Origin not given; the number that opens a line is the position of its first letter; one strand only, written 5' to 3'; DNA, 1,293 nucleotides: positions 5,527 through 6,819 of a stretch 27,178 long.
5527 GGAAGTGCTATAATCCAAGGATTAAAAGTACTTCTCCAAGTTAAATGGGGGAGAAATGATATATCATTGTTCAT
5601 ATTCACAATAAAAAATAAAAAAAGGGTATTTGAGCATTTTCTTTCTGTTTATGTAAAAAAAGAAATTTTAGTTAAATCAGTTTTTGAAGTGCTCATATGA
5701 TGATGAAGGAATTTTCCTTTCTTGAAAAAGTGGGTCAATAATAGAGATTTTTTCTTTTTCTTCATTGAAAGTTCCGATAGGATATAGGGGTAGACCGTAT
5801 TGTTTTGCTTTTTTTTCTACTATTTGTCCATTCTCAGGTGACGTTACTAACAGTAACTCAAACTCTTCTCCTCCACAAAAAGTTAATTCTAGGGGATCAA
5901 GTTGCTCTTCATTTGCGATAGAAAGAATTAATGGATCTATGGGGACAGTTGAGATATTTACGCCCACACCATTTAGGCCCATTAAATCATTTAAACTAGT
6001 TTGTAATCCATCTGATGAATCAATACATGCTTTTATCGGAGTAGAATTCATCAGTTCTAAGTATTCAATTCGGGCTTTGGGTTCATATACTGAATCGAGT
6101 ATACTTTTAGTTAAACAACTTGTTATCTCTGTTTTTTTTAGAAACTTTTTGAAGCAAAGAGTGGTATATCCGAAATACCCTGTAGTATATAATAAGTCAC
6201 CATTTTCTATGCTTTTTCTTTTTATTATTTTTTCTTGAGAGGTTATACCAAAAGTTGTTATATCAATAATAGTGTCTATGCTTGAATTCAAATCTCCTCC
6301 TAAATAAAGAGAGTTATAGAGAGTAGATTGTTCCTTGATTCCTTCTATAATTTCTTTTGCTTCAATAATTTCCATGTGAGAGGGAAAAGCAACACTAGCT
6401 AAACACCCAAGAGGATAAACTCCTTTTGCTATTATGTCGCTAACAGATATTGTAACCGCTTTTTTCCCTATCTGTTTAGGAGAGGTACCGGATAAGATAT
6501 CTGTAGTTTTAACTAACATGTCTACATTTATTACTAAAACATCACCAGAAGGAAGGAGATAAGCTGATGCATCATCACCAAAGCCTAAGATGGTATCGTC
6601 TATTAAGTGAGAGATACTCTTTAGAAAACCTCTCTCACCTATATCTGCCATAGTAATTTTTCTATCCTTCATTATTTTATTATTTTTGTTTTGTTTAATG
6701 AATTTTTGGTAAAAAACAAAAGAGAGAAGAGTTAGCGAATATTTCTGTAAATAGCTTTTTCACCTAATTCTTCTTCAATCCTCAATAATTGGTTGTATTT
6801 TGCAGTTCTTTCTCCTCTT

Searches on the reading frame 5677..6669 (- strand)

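Call 25: search_protein_families(library=pfam, proteins=[window:5677-6669:-], max_evalue=0.001)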
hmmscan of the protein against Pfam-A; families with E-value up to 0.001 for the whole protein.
window:5677-6669:- (330 aa): 2 families
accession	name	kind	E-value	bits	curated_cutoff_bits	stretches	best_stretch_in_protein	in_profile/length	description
PF00586.29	AIRS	-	1.1e-18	68.1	24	1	31-142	1-111/112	AIR synthase related protein, N-terminal domain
PF02769.27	AIRS_C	-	7.3e-09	36.4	23.1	1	187-308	35-152/156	AIR synthase related protein, C-terminal domain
